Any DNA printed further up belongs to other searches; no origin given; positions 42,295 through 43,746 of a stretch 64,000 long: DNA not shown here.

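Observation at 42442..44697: Two secreted paralogs share shuffled non-Cys motifs in addition to Cys-rich modules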

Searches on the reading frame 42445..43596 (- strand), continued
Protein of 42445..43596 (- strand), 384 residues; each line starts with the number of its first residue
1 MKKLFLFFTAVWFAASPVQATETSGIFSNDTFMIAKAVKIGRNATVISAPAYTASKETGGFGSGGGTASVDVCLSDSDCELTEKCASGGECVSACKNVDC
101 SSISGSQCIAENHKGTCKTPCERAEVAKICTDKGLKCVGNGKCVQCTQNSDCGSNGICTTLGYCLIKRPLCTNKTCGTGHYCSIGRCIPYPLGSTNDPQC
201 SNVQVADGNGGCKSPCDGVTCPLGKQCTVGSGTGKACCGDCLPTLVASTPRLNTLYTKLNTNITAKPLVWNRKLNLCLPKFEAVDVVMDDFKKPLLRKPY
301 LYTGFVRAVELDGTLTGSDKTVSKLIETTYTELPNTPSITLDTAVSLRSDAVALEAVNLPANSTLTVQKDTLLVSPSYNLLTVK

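Call 45: find_encoding_contigs(protein=P0014, flank=8000, max_places=2)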
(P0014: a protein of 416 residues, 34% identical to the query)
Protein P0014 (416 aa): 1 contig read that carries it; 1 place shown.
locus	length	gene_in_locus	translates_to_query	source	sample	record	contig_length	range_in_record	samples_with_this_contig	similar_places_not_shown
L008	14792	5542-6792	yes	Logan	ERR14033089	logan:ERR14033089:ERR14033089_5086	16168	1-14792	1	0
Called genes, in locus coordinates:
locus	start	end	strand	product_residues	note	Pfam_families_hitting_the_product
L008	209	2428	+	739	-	-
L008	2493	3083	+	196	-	-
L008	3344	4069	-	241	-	PF09360:zf-CDGSH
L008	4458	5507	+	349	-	-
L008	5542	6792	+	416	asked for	-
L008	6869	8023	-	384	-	PF01098:FTSW_RODA_SPOVE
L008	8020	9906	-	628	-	PF03717:PBP_dimer, PF00905:Transpeptidase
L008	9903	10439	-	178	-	PF04093:MreD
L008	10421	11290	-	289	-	PF04085:MreC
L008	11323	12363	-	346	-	PF06723:MreB_Mbl, PF00022:Actin, PF11104:PilM_2 (faint), PF00012:HSP70, PF14450:FtsA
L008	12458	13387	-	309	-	PF01745:IPT (weak), PF01715:IPPT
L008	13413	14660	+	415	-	PF06245:DUF1015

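Call 69: search_protein_families(library=phrogs, proteins=[window:42445-43596:-], max_evalue=0.1)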
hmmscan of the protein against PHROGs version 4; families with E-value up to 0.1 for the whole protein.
window:42445-43596:- (384 aa): 0 families

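Call 70: search_protein_families(library=pfam, alignment_id=A3, max_evalue=0.1)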
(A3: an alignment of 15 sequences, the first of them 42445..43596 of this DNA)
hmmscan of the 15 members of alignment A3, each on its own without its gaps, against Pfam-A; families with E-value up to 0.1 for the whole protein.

A. member 1, window:42445-43596:- (384 aa): 0 families

B. families by the number of members that match (of 15 scanned): 4 families
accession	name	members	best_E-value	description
PF09289.16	FOLN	5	5.2e-05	Follistatin/Osteonectin-like EGF domain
PF04706.18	Dickkopf_N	3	0.0063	Dickkopf N-terminal cysteine-rich region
PF21164.2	Dumpy_DPY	2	0.0025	Dumpy, DPY module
PF00095.26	WAP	1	0.022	WAP-type (Whey Acidic Protein) 'four-disulfide core'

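Call 71: search_protein_families(library=pfam, proteins=[P0002, P0003, P0004, P0005, P0006, P0008, P0009, P0010, P0012, P0013], max_evalue=0.1)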
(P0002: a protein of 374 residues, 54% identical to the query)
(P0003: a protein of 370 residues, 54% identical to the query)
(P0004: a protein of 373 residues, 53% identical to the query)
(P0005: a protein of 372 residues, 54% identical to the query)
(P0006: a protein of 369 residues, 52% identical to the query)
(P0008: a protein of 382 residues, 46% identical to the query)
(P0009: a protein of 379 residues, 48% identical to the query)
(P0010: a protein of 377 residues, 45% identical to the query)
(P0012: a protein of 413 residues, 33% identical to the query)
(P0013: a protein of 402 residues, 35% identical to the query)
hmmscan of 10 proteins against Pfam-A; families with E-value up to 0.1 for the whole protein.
P0002 (374 aa): 1 family
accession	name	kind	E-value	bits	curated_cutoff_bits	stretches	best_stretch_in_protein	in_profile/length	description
PF09289.16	FOLN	-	5.2e-05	23.8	21.1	1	216-229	1-14/22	Follistatin/Osteonectin-like EGF domain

P0003 (370 aa): 1 family
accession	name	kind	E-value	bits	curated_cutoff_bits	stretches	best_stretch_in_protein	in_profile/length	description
PF09289.16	FOLN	-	0.0067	17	21.1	1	212-229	1-19/22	Follistatin/Osteonectin-like EGF domain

P0004 (373 aa): 1 family
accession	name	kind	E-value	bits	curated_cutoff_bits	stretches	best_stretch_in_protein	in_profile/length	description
PF09289.16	FOLN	-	0.0076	16.8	21.1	1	217-230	1-14/22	Follistatin/Osteonectin-like EGF domain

P0005 (372 aa): 1 family
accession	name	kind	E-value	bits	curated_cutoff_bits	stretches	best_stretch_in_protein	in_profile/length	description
PF00095.26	WAP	-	0.022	15.5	20.8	1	74-98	15-39/41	WAP-type (Whey Acidic Protein) 'four-disulfide core'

P0006 (369 aa): 0 families

P0008 (382 aa): 1 family
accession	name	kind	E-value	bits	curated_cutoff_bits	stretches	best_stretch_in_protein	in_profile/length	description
PF09289.16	FOLN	-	0.011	16.3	21.1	1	220-233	1-14/22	Follistatin/Osteonectin-like EGF domain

P0009 (379 aa): 0 families

P0010 (377 aa): 0 families

P0012 (413 aa): 1 family
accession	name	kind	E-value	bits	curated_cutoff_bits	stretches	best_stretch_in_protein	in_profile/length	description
PF04706.18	Dickkopf_N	-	0.0063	17.3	25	1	182-224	1-50/51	Dickkopf N-terminal cysteine-rich region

P0013 (402 aa): 2 families
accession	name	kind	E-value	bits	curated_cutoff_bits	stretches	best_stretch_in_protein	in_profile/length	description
PF04706.18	Dickkopf_N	-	0.011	16.5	25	1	171-213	1-50/51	Dickkopf N-terminal cysteine-rich region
PF21164.2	Dumpy_DPY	-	0.04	14.3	27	1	127-148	3-24/24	Dumpy, DPY module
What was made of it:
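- On Pfam FOLN (PF09289): Among orthologs only P0002 passes (23.8 bits, model positions 1-14 of 22); the others score 16-17 bits (calls 70, 71).
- Closest known: FOLN / EGF-like / Dickkopf_N small disulfide modules. Same: Orthologs hit FOLN exactly on the knot shared by A and B (call 71).
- One ortholog gives a WAP hit (call 71).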

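Call 75: find_encoding_contigs(protein=P0065, flank=4000, max_places=2)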
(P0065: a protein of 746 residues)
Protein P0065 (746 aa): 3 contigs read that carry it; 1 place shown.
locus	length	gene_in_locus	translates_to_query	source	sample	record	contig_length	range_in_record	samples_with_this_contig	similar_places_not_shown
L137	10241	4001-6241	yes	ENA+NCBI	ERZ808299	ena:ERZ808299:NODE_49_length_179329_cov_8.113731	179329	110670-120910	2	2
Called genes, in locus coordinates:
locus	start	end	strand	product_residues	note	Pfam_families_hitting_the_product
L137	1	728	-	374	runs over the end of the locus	PF02119:FlgI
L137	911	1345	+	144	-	PF10768:FliX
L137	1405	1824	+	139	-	PF21157:DksA_N, PF01258:zf-dskA_traR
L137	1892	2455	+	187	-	PF02545:Maf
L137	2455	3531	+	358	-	PF10150:RNase_E_G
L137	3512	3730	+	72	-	PF03884:YacG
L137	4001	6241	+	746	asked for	-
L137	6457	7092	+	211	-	-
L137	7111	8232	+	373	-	PF20573:DUF6782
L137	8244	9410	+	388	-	PF20573:DUF6782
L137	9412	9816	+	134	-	PF13279:4HBT_2, PF03061:4HBT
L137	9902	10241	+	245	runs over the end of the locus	PF01618:MotA_ExbB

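Call 76: find_encoding_contigs(protein=P0057, flank=4000, max_places=2)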
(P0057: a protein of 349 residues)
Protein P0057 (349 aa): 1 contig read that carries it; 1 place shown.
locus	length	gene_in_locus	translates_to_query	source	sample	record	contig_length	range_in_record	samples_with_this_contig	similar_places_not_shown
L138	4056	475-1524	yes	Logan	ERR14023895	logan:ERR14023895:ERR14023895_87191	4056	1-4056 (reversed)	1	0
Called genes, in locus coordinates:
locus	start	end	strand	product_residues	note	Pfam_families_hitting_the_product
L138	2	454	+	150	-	?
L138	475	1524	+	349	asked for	-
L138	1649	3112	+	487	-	PF01757:Acyl_transf_3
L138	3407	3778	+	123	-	PF00164:Ribosom_S12_S23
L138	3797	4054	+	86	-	?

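Call 77: find_encoding_contigs(protein=P0045, flank=4000, max_places=2)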
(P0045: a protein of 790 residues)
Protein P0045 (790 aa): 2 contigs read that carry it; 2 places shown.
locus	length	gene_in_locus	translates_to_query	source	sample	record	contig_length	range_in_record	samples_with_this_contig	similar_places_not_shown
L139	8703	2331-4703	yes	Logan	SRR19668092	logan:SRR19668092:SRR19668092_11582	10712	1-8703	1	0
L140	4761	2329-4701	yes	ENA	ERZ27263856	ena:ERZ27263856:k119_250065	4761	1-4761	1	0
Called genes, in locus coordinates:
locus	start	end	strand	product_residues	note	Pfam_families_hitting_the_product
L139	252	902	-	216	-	PF01726:LexA_DNA_bind, PF00717:Peptidase_S24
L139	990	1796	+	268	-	PF04748:Polysacc_deac_2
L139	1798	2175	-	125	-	-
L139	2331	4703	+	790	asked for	-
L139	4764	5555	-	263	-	PF03167:UDG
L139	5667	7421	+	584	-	PF23914:TPR_CcmH_CycH (faint), PF24575:TPR_Slam (faint), PF25063:ARM_TT21_C (faint), PF07719:TPR_2 (faint), PF12895:ANAPC3 (faint), PF13174:TPR_6 (faint), PF13176:TPR_7 (faint), PF00515:TPR_1 (weak), +10 more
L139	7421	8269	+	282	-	PF00288:GHMP_kinases_N, PF08544:GHMP_kinases_C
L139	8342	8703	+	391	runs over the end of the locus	PF25917:BSH_RND, PF25876:HH_MFP_RND, PF25944:Beta-barrel_RND, PF25967:RND-MFP_C, PF25989:YknX_C (weak)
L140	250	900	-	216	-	PF01726:LexA_DNA_bind, PF00717:Peptidase_S24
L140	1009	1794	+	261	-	PF04748:Polysacc_deac_2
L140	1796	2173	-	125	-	-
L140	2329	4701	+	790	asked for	-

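Call 90: search_protein_families(library=padloc, proteins=[window:42445-43596:-], max_evalue=0.1)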
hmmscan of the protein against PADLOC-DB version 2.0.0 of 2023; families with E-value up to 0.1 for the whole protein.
window:42445-43596:- (384 aa): 0 families
